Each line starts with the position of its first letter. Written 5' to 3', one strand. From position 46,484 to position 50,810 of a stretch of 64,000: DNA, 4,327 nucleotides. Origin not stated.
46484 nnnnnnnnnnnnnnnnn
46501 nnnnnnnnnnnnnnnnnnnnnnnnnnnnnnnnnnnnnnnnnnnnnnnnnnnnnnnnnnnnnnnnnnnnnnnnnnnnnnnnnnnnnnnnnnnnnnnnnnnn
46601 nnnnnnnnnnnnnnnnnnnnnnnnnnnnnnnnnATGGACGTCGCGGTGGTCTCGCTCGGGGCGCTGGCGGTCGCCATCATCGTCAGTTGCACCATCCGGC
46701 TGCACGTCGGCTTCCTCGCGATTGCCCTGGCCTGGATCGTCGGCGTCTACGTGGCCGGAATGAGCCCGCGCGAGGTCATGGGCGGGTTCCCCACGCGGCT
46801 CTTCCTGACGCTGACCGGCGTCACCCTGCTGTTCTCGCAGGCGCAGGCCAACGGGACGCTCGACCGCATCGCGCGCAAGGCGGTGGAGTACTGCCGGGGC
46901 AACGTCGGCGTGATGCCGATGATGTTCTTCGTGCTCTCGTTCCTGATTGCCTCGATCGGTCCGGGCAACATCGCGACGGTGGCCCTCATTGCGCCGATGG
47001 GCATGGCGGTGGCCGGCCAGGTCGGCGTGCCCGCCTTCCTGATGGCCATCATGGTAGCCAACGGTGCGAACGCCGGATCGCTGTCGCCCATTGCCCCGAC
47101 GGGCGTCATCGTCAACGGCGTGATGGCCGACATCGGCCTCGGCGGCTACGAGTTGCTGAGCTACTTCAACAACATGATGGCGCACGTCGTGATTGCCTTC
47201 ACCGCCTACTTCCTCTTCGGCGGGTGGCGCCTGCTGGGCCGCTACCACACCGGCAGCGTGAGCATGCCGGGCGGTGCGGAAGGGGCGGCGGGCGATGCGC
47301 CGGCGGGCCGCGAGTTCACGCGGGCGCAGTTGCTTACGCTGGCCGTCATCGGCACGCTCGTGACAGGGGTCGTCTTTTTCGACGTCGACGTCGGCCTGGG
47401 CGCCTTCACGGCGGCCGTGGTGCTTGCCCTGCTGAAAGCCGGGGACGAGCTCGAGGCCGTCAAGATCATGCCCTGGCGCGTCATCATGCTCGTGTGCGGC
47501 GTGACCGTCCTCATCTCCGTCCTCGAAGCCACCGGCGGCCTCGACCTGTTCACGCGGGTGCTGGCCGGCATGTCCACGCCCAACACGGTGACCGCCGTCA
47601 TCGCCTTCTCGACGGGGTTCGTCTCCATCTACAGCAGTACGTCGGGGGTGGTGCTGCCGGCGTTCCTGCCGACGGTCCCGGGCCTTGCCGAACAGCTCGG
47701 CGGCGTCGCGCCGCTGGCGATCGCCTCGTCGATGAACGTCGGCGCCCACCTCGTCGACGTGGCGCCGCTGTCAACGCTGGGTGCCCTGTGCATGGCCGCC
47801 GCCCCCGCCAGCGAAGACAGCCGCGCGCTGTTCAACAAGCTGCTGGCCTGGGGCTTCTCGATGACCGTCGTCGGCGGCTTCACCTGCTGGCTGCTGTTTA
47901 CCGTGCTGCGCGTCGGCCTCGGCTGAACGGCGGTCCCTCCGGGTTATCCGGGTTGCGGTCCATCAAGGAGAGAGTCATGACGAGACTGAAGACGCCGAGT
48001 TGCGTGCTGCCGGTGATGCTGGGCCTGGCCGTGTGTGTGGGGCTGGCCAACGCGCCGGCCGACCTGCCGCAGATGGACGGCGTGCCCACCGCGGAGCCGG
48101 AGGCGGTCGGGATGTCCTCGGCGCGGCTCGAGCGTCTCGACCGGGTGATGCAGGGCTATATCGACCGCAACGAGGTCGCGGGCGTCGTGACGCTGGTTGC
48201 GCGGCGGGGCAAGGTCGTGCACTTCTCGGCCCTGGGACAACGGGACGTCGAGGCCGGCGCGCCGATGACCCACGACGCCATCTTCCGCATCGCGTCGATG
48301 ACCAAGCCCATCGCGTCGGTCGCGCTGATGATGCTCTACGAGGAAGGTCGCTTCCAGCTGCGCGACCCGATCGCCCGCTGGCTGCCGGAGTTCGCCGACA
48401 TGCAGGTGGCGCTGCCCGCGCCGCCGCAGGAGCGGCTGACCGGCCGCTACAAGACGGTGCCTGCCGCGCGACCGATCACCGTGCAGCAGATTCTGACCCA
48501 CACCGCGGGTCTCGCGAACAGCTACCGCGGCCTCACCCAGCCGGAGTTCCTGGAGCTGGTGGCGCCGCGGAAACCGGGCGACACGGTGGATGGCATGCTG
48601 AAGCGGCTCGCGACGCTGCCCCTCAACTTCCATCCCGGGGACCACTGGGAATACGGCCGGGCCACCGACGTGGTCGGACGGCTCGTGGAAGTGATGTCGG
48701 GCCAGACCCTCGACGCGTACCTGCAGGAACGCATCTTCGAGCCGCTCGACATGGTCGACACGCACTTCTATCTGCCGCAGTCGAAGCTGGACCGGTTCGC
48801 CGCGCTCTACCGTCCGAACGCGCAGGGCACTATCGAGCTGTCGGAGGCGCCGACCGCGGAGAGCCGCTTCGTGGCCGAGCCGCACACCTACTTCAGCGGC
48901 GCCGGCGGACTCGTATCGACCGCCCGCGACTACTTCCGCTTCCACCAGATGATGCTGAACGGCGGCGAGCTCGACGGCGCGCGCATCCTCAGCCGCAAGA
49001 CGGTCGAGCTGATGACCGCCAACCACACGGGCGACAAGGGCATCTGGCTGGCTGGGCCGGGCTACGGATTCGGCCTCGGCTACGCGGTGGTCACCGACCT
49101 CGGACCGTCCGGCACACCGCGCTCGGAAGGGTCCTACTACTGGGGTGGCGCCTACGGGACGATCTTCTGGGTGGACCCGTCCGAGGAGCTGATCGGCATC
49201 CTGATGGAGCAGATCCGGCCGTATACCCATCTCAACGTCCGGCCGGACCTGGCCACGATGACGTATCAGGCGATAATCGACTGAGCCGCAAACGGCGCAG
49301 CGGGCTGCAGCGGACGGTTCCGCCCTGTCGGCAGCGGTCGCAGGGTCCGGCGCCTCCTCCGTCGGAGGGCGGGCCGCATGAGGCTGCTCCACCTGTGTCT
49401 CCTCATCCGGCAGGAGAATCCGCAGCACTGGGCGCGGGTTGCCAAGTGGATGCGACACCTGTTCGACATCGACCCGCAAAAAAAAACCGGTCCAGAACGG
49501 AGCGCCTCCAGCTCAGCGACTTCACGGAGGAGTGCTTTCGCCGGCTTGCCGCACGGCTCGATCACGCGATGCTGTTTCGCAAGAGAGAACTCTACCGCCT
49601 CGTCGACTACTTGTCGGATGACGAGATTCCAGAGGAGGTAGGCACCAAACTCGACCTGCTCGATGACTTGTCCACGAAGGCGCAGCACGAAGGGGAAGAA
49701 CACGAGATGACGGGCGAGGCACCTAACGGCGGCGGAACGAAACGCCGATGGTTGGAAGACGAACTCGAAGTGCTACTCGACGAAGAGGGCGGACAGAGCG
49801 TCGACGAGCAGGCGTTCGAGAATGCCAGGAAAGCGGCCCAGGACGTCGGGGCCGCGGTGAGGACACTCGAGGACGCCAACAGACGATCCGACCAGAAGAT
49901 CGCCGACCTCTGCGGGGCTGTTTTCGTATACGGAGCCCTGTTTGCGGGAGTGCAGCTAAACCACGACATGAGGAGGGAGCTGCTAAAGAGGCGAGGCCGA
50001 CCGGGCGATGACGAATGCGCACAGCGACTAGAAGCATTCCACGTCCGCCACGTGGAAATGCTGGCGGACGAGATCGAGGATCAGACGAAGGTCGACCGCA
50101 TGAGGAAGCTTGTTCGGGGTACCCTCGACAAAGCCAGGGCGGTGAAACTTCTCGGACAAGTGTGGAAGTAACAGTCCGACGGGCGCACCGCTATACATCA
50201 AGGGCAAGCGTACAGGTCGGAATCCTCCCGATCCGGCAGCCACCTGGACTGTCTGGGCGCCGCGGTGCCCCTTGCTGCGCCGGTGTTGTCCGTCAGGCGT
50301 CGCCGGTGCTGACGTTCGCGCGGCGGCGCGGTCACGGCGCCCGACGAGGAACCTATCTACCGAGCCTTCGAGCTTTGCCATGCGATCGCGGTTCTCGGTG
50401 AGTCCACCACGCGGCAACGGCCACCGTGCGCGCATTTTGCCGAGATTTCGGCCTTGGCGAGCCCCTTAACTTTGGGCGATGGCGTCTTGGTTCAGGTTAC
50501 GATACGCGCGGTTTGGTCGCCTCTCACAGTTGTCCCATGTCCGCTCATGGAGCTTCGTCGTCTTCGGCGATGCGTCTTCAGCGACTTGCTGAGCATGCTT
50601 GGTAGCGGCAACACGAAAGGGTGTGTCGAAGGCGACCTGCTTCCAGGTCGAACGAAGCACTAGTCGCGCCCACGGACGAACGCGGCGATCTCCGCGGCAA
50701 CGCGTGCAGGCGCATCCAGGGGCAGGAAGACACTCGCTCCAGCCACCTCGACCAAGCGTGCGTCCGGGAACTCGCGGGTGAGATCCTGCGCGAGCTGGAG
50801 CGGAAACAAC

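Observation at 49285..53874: Lower-GC mosaic island of orphan genes with internal duplications and decay between two core genes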

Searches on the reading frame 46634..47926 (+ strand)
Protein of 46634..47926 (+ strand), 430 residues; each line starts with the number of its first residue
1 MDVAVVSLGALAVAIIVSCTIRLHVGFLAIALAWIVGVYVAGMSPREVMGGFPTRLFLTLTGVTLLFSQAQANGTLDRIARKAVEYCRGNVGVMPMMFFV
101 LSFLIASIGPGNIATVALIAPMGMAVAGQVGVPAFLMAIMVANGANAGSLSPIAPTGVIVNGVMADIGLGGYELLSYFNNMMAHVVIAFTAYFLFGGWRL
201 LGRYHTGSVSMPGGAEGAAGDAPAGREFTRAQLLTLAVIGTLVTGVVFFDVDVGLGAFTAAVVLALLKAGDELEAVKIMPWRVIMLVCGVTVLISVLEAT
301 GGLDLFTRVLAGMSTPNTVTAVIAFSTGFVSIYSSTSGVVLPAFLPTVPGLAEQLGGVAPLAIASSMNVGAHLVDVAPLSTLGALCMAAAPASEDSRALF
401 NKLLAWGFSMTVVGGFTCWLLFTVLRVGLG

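Call 62: search_protein_families(library=padloc, max_evalue=0.01, proteins=[L173:11388-13154:+, L171:16139-19447:+])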
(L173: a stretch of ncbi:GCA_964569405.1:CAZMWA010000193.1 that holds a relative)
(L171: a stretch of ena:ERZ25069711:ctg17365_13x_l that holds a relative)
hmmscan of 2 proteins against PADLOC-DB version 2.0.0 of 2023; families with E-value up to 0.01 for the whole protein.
L173:11388-13154:+ (588 aa): 121 families (the best 25 are shown)
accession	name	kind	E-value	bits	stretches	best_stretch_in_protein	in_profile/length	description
PDLC03878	NsnB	-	9.3e-24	82.8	2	198-309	169-281/345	-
PDLC02980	AriA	-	7.9e-23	79.9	2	210-309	220-303/304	-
PDLC02979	AriA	-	1.6e-21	75.5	2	236-308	291-372/373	-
PDLC02358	Old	-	4.6e-14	50.1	2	3-47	3-46/578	Old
PDLC00091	GajA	-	6.1e-14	49.8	2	265-311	298-344/627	AAA ATPase domain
PDLC00096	GajA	-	8.6e-14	49.2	2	265-320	290-348/630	AAA ATPase domain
PDLC04611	PDC-M38A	-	9.8e-14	49.6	2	232-306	253-327/383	-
PDLC02981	AriAB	-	1.8e-13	48.1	2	254-317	319-385/694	-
PDLC02336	AbiLi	-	3e-13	48.1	2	230-314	214-297/340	AbiLi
PDLC04608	PDC-M38A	-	3.8e-13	47.8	2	239-354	246-353/367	-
PDLC04135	mad3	-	1.7e-12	45.5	1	7-311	5-329/374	mads_3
PDLC02335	AbiLi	-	2.5e-12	44.5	1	4-313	50-243/326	AbiLi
PDLC00090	GajA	-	5.3e-12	43.2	1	4-45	3-45/659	AAA ATPase domain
PDLC00070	GajA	-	5.4e-12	43.1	2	264-320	291-348/596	AAA ATPase domain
PDLC00069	GajA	-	6.1e-12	42.7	2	7-46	6-45/687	AAA ATPase domain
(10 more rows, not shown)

L171:16139-19447:+ (1102 aa): 20 families
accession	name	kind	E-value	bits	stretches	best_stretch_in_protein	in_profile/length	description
PDLC03646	MTase_III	-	1.4e-194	646.9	1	1-1099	1-1055/1057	Type III methyltransferase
PDLC03638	MTase_III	-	3.1e-62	209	3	303-587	206-485/816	Type III methyltransferase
PDLC03644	MTase_III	-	2e-50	170.1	1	470-851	23-397/542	Type III methyltransferase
PDLC03634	MTase_III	-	1.8e-45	153.9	2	524-837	164-446/621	Type III methyltransferase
PDLC03641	MTase_III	-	1.3e-40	137.7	2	525-837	176-448/657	Type III methyltransferase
PDLC03636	MTase_III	-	8.2e-40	135.1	1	478-850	41-408/575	Type III methyltransferase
PDLC03640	MTase_III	-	1.6e-36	123.9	2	527-851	109-447/654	Type III methyltransferase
PDLC03645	MTase_III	-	1.7e-34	117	2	487-666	143-325/709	Type III methyltransferase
PDLC03642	MTase_III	-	3.3e-34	116.4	2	479-650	78-257/528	Type III methyltransferase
PDLC03635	MTase_III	-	7.9e-29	98.8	2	480-608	215-347/708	Type III methyltransferase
PDLC03637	MTase_III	-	2.6e-23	80.5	2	726-837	347-455/513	Type III methyltransferase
PDLC03639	MTase_III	-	9.2e-22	75.1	2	483-674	87-279/639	Type III methyltransferase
PDLC03278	MTase_II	-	1.7e-15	55.3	2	493-608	8-119/390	Type II methyltransferase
PDLC03643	MTase_III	-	1.2e-10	39.1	1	763-836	197-267/465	Type III methyltransferase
PDLC03354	MTase_II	-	8.2e-09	32.9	1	484-608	61-204/425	Type II methyltransferase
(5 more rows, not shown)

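Call 63: search_protein_families(library=pfam, max_evalue=0.01, proteins=[L173:11388-13154:+, L173:8473-11370:+])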
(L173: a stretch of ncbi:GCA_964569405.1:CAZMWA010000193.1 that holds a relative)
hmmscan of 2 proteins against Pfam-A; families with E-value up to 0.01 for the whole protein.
L173:11388-13154:+ (588 aa): 6 families
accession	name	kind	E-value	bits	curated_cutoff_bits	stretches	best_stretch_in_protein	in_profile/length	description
PF13304.12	AAA_21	-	5.7e-21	76.3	27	2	214-309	220-303/304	AAA domain, putative AbiEii toxin, Type IV TA system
PF13175.12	AAA_15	-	3.1e-19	70.3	32.1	2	236-308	292-373/374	AAA ATPase domain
PF02463.25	SMC_N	-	1.4e-09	38.1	40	2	4-45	2-47/220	RecF/RecN/SMC N terminal domain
PF13476.12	AAA_23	-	1.4e-06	29.5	27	1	7-46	2-41/201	AAA domain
PF13401.12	AAA_22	-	0.00045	21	27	0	27-61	8-33/130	AAA domain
PF00004.35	AAA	-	0.0028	18.5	21.2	0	28-45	2-19/131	ATPase family associated with various cellular activities (AAA)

L173:8473-11370:+ (965 aa): 5 families
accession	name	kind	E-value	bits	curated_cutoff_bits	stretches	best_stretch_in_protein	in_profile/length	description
PF25183.1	OMP_b-brl_4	-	7.9e-34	117.6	30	2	328-800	153-632/838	Outer membrane beta barrel domain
PF13620.12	CarboxypepD_reg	-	5.7e-13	49.5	32.3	1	32-113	1-82/82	Carboxypeptidase regulatory-like domain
PF00593.30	TonB_dep_Rec_b-barrel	-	6.9e-13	49.7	27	1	389-703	77-297/436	TonB dependent receptor-like, beta-barrel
PF13715.12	CarbopepD_reg_2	-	9e-05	22.9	32.2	1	33-121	1-86/88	CarboxypepD_reg-like domain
PF17210.9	SdrD_B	-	0.0025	18.4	29.7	0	39-89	18-68/112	SdrD B-like domain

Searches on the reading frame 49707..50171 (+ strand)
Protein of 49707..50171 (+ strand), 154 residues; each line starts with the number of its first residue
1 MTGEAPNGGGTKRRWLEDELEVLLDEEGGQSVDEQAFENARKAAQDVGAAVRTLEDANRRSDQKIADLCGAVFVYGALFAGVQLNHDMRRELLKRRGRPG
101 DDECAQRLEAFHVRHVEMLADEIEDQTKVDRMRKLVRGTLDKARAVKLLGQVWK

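Call 62: search_protein_families(library=padloc, max_evalue=0.01, proteins=[window:49707-50171:+])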
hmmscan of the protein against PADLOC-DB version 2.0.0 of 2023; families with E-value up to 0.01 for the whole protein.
window:49707-50171:+ (154 aa): 0 families

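Call 63: search_protein_families(library=pfam, max_evalue=0.01, proteins=[window:49707-50171:+])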
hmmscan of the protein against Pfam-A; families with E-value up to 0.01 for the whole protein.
window:49707-50171:+ (154 aa): 0 families

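Call 93: predict_structure(alignment_id=A4)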
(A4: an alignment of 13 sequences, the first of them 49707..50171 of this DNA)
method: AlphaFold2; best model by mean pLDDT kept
length: 154 residues; sequences in the alignment: 13
mean_pLDDT: 74.1   pTM: 0.63
mean pLDDT of the five models: 74.1, 73.0, 72.9, 52.8, 48.8
residues with pLDDT >= 90: 15; 70-90: 82; 50-70: 44; < 50: 13
segments of 3 or more residues with pLDDT < 50: 1-8, 27-29
pLDDT, mean of each block of 10 residues (from residue 1): 45 67 57 82 91 77 86 91 86 83 84 83 74 58 58 49
secondary structure, 60 per line:
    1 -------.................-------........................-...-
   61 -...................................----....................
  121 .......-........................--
elements in order: H8-24 H32-55 H62-96 H101-127 H129-152

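Call 95: fold_search(model_id=the predicted structure, library=pdb)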
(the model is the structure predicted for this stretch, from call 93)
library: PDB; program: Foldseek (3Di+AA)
matches with E <= 10: 357; with E <= 0.001: 0
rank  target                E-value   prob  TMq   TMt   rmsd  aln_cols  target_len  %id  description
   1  9qwr_A                2.1e-01  0.99  0.54  0.53   7.2       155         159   14  MIC60 helical bundle dimer (released 2026-02-25)
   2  9hmx_A                2.6e-01  0.23  0.21  0.18  39.3       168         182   18  Structure of SteB-RipA complex from Mycobacterium tuberculosis (released 2025-07-30)
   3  3i2w_A                2.7e-01  0.91  0.40  0.24  31.5       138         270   13  Crystal structure of EFC/F-BAR domain of Drosophila Syndapin/PACSIN (released 2010-03-02)
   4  9qwr_B                3.3e-01  0.96  0.50  0.46   7.2       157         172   16  MIC60 helical bundle dimer (released 2026-02-25)
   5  7nyw_B                3.3e-01  0.44  0.30  0.08  36.3       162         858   17  Cryo-EM structure of the MukBEF-MatP-DNA head module (released 2021-07-07)
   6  3lg7_C                4.8e-01  0.99  0.60  0.74   3.3       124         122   12  Crystal structure of HIV epitope-scaffold 4E10_S0_1EZ3A_002_C (released 2010-09-22)
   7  6jx6_C                5.9e-01  0.51  0.34  0.35   9.3       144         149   12  Tetrameric form of Smac (released 2019-12-04)
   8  1g73_A                7.3e-01  0.84  0.48  0.47   9.4       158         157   10  CRYSTAL STRUCTURE OF SMAC BOUND TO XIAP-BIR3 DOMAIN (released 2001-01-10)
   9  6ixv_C                7.7e-01  0.51  0.38  0.27  20.6       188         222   19  Crystal structure of SH3BP5-Rab11a (released 2019-03-20)
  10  3lg7_A                8.1e-01  0.98  0.61  0.73   3.4       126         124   13  Crystal structure of HIV epitope-scaffold 4E10_S0_1EZ3A_002_C (released 2010-09-22)
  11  8auw_C                8.1e-01  0.28  0.29  0.28   9.3       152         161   10  Cryo-EM structure of human BIRC6 in complex with SMAC. (released 2023-02-15)
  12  3fyq                  8.1e-01  0.15  0.23  0.20  21.3       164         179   10  Structure of Drosophila melanogaster talin IBS2 domain (residues 1981-2168) (released 2009-02-03)
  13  4ckg_B                9.0e-01  0.35  0.34  0.17  36.9       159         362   16  Helical reconstruction of ACAP1(BAR-PH domain) decorated membrane tubules by cryo-electron microscopy (released 2014-10-15)
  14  7nna                  9.0e-01  0.13  0.20  0.17  40.8       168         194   12  Toxin Import Through the Antibiotic Efflux Channel TolC (released 2021-07-07)
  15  6jx6_B                9.5e-01  0.44  0.36  0.37   9.5       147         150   12  Tetrameric form of Smac (released 2019-12-04)
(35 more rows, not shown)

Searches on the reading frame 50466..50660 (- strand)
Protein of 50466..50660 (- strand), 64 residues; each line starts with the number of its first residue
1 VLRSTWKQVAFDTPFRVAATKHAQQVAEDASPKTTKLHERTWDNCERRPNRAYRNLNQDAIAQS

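Call 5: search_protein_families(library=pfam, max_evalue=1, proteins=[window:50466-50660:-])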
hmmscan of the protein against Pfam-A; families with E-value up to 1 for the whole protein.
window:50466-50660:- (64 aa): 0 families

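Call 7: search_protein_families(library=padloc, max_evalue=1, proteins=[window:50466-50660:-])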
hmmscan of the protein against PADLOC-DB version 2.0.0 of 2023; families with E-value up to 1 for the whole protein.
window:50466-50660:- (64 aa): 0 families

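Call 8: search_protein_families(library=phrogs, max_evalue=1, proteins=[window:50466-50660:-])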
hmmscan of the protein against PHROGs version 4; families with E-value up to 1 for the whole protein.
window:50466-50660:- (64 aa): 1 family
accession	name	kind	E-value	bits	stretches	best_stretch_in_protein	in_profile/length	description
phrog_19961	-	tail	0.17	11.7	1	11-60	246-294/480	tail fiber protein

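Call 9: search_protein_families(library=ncbifam, max_evalue=1, proteins=[window:50466-50660:-])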
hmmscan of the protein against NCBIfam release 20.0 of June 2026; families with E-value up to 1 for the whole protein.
window:50466-50660:- (64 aa): 0 families
